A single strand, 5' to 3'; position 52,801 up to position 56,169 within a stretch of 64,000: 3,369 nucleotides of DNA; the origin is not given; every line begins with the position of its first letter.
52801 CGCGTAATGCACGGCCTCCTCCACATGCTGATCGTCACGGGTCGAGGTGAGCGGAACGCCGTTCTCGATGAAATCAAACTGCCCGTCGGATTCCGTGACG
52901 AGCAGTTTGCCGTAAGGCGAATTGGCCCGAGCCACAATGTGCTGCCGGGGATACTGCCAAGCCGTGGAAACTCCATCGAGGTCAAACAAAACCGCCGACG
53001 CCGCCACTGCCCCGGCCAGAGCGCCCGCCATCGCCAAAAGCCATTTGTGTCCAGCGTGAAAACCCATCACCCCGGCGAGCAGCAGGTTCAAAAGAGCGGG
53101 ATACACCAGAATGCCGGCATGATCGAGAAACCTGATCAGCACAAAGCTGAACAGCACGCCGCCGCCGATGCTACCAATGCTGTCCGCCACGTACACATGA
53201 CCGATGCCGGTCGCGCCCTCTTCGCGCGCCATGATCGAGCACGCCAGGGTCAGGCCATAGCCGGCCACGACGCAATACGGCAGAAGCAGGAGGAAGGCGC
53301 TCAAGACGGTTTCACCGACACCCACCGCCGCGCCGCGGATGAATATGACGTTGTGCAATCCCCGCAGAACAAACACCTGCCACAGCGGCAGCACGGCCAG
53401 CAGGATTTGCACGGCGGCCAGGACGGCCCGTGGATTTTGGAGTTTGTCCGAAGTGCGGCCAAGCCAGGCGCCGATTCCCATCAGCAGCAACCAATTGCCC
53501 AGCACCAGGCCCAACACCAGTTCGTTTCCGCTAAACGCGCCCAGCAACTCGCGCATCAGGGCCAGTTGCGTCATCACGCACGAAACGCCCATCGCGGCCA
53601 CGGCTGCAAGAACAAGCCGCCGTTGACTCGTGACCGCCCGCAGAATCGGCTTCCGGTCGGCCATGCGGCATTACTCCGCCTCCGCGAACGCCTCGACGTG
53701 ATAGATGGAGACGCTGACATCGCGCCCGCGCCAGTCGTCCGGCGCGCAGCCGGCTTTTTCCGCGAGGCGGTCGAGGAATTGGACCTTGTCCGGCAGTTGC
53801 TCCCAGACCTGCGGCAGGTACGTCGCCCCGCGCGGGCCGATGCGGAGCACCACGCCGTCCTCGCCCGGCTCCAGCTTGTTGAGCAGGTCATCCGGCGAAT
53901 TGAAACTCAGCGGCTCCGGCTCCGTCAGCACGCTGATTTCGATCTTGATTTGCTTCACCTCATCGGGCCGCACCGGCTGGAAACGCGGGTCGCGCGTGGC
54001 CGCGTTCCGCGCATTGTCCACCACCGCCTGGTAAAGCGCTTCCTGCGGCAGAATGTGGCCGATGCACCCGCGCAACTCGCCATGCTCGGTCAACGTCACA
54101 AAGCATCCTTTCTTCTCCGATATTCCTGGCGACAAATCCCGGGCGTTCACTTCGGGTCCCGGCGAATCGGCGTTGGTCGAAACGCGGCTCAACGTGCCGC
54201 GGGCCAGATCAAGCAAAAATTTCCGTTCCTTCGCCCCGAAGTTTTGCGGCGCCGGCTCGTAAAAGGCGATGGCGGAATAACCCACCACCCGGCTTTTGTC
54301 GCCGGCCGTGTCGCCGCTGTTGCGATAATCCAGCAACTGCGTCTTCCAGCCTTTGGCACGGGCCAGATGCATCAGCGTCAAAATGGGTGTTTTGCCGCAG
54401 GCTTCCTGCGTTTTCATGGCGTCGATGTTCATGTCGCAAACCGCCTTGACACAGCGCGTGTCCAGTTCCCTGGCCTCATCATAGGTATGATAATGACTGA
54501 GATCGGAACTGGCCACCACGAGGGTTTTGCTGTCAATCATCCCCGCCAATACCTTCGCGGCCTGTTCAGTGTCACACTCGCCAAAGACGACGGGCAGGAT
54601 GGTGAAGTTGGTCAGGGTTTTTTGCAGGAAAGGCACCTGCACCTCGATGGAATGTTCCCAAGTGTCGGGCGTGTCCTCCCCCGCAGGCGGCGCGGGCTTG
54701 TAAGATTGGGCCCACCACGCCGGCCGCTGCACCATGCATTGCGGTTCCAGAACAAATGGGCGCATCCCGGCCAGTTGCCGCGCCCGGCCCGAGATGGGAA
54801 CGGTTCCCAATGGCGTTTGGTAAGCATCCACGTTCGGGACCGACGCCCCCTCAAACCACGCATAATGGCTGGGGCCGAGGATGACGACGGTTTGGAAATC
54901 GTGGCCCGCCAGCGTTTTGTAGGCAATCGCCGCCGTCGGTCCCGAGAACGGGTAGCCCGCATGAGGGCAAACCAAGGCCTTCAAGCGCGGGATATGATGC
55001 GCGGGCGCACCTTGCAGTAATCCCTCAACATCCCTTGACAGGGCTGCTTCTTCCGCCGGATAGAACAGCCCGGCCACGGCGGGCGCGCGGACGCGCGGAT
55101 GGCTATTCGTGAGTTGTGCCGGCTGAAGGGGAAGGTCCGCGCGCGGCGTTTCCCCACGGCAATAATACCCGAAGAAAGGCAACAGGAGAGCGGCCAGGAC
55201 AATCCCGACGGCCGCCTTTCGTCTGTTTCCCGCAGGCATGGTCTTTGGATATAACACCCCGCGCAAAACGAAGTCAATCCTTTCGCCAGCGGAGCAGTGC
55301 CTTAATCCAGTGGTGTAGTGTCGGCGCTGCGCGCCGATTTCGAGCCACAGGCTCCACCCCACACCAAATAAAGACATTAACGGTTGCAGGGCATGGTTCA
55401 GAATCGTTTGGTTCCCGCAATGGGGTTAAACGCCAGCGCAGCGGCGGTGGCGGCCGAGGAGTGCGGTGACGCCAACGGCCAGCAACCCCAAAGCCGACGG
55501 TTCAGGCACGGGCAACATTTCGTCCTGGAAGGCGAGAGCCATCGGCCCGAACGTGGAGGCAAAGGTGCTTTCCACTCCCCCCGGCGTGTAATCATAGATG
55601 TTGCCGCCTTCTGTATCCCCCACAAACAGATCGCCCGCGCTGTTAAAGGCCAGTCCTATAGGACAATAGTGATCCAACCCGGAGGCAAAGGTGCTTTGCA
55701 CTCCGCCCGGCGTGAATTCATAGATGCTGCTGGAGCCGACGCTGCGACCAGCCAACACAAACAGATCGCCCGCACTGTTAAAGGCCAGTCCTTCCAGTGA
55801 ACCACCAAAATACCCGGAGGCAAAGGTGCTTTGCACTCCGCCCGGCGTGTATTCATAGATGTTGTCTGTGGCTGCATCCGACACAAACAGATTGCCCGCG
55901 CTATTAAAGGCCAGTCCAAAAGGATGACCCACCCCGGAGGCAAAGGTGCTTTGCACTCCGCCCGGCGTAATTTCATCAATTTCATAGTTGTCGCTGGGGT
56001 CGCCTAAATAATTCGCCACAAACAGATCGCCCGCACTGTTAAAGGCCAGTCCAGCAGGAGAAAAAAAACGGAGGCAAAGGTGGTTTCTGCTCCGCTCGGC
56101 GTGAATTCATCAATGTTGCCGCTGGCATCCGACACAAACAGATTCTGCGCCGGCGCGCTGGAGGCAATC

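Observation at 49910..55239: AMMECR1/Memo/radical-SAM trio interrupted by a polytopic spermidine-synthase-like membrane protein, embedded in a polyamine gene neighbourhood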

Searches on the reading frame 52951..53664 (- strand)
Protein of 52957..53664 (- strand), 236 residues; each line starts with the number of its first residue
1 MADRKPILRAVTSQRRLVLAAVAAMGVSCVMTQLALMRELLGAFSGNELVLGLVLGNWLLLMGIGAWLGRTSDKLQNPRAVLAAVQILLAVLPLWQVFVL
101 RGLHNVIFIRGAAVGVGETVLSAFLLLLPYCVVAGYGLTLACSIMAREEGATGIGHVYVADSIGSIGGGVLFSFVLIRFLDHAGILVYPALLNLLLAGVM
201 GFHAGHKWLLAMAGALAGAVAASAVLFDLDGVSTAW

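Call 69: search_protein_families(library=pfam, proteins=[window:52957-53664:-], max_evalue=1)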
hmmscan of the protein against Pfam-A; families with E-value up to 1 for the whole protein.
seq(236 aa): 0 families

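Call 85: predict_structure(alignment_id=A3)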
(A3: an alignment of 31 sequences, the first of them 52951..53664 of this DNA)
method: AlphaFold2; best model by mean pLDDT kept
length: 238 residues; sequences in the alignment: 31
mean_pLDDT: 90.4   pTM: 0.87
mean pLDDT of the five models: 90.4, 89.3, 89.2, 89.1, 88.4
residues with pLDDT >= 90: 172; 70-90: 49; 50-70: 9; < 50: 8
segments of 3 or more residues with pLDDT < 50: 1-3, 8-10
pLDDT, mean of each block of 10 residues (from residue 1): 46 86 98 94 85 96 96 90 98 93 74 83 95 98 93 96 98 94 93 98 94 97 93 82
secondary structure, 60 per line:
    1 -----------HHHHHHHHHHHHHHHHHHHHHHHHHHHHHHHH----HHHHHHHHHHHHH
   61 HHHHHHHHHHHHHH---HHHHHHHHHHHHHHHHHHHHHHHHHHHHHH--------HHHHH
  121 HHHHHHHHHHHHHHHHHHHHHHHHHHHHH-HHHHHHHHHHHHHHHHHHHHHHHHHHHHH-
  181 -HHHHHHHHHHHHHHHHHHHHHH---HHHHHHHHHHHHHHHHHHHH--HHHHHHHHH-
elements in order: H12-43 H48-74 H78-107 H116-149 H151-179 H182-203 H207-226 H229-237

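Call 88: fold_search(model_id=the predicted structure, library=pdb)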
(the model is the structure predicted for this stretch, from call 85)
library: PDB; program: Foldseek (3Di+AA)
matches with E <= 10: 510; with E <= 0.001: 0
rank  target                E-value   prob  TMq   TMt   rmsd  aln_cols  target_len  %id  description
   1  9dxp                  6.6e-02  1.00  0.46  0.23   7.9       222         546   13  Cryo-EM structure of human OATP1C1 in complex with thyroid hormone T4 (released 2025-07-16)
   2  9d7x                  6.9e-02  0.99  0.43  0.17   7.3       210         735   16  The spm-bound structure (released 2025-06-25)
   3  8vzo_A                8.3e-02  1.00  0.57  0.34   4.1       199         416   13  Cryo-EM structure of FLVCR2 in the outward-facing state with choline bound (released 2024-05-01)
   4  9w1p_A                8.7e-02  0.99  0.43  0.28   6.3       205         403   12  G6P-bound human SLC37A4 lateral dimer (released 2025-11-19)
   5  9bii_A                9.1e-02  0.98  0.42  0.24  17.0       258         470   14  Mycobacterium tuberculosis EFPA antiparallel dimer (released 2025-02-05)
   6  9lnb_A                1.0e-01  1.00  0.45  0.29   6.4       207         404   12  Cryo-EM structure of lumen facing G6PT1 in the apo state (released 2025-12-31)
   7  8qcy                  1.2e-01  1.00  0.53  0.33   4.4       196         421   14  Cryo-EM structure of the outward-facing FLVCR2 (released 2024-04-17)
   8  4ja4_B                1.2e-01  0.99  0.50  0.30  11.8       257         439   12  Inward open conformation of the xylose transporter XylE from E. coli (released 2013-05-01)
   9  28vj_B                1.2e-01  1.00  0.54  0.37   4.7       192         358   16  NorA bound to miniprotein I-23 (released 2026-04-08)
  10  9kvv                  1.2e-01  0.99  0.47  0.30   6.2       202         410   12  Cryo-EM structure of human G6PT in complex with G6P (released 2025-11-12)
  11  9w1n_A                1.3e-01  1.00  0.49  0.31   5.4       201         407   12  Human SLC37A4 antiparallel dimer (released 2025-11-19)
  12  8tth_A                1.4e-01  1.00  0.57  0.38   4.4       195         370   17  NorA single mutant - D307N at pH 7.5 (released 2024-05-29)
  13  9r0a                  1.4e-01  0.98  0.45  0.22   7.9       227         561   11  Cryo-EM structure of rat SLCO2A1 bound to fentiazac. (released 2026-02-11)
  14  1pw4                  1.5e-01  0.99  0.51  0.31   6.3       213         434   22  Crystal Structure of the Glycerol-3-Phosphate Transporter from E.Coli (released 2003-08-05)
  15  9mr5                  1.6e-01  0.96  0.41  0.21   7.8       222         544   12  Cryo-EM structure of human OATP1C1 F240A mutant in complex with estrone 3-glucuronide (released 2025-07-16)
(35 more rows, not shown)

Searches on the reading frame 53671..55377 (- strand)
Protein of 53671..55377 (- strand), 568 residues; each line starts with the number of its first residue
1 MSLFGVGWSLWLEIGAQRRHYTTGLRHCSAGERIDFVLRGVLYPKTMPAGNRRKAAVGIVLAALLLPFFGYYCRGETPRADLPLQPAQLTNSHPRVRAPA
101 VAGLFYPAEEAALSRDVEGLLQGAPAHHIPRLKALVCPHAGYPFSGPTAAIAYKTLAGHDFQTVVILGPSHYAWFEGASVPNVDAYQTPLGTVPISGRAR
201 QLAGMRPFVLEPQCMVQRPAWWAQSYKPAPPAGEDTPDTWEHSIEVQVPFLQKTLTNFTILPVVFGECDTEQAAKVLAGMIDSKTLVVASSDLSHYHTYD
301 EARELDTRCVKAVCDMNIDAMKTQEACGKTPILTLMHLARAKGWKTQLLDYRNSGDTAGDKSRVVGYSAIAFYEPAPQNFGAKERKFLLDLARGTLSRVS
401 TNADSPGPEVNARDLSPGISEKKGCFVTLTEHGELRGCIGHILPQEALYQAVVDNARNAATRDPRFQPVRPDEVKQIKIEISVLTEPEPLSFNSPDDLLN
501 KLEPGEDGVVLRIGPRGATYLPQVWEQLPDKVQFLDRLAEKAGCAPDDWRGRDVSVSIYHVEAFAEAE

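Call 7: search_protein_families(library=pfam, proteins=[window:53671-55377:-], max_evalue=0.01)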
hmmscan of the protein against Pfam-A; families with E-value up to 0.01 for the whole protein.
window:53671-55377:- (568 aa): 2 families
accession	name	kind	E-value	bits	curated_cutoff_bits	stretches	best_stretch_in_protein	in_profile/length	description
PF01875.22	Memo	-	3.7e-51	174.4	27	1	99-370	2-268/269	Memo-like protein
PF01871.22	AMMECR1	-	6.2e-47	159.6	25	1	391-564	3-168/168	AMMECR1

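Call 8: search_protein_families(library=ncbifam, proteins=[window:53671-55377:-], max_evalue=0.01)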
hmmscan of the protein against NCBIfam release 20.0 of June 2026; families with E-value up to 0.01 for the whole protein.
window:53671-55377:- (568 aa): 5 families
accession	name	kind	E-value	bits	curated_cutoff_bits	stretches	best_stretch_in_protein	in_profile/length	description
TIGR04336.1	AmmeMemoSam_B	hypoth_equivalog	7.3e-70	235.3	26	2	240-372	125-270/270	AmmeMemoRadiSam system protein B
TIGR04335.1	AmmeMemoSam_A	hypoth_equivalog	4.8e-56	188.9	99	1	387-564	2-175/175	AmmeMemoRadiSam system protein A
NF001987.0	PRK00782.1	equivalog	6.6e-54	182.9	295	2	238-372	117-265/267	MEMO1 family protein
NF002000.0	PRK00801.1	equivalog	1.2e-40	138.8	273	1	383-567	7-187/201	hypothetical protein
TIGR00296.1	TIGR00296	hypoth_equivalog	2.7e-36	125.1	91.05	1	414-568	35-192/200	TIGR00296 family protein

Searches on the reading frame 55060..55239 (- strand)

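Call 92: search_protein_families(library=pfam, proteins=[window:55060-55239:-], max_evalue=10)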
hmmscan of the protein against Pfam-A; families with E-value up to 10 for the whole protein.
seq(60 aa): 1 family
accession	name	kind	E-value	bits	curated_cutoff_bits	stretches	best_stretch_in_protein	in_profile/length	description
PF04217.19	DUF412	-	0.22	12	23.6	1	8-42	62-96/141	Protein of unknown function, DUF412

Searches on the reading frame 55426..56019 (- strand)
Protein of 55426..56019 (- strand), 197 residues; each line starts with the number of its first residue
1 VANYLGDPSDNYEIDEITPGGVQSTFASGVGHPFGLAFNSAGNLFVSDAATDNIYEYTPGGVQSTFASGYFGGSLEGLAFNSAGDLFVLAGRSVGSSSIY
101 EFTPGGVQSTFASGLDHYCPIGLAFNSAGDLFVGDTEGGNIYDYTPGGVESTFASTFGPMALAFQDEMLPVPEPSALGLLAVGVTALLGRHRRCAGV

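Call 22: search_protein_families(library=pfam, proteins=[window:55426-56019:-], max_evalue=0.001)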
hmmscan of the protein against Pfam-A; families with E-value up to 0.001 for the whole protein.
window:55426-56019:- (197 aa): 2 families
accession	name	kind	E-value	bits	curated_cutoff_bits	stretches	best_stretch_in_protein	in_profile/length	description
PF01436.27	NHL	-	1.7e-07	31.4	20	0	118-138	2-22/28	NHL repeat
PF07589.16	PEP-CTERM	-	1.6e-05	25.2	20.7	1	170-193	1-24/24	PEP-CTERM motif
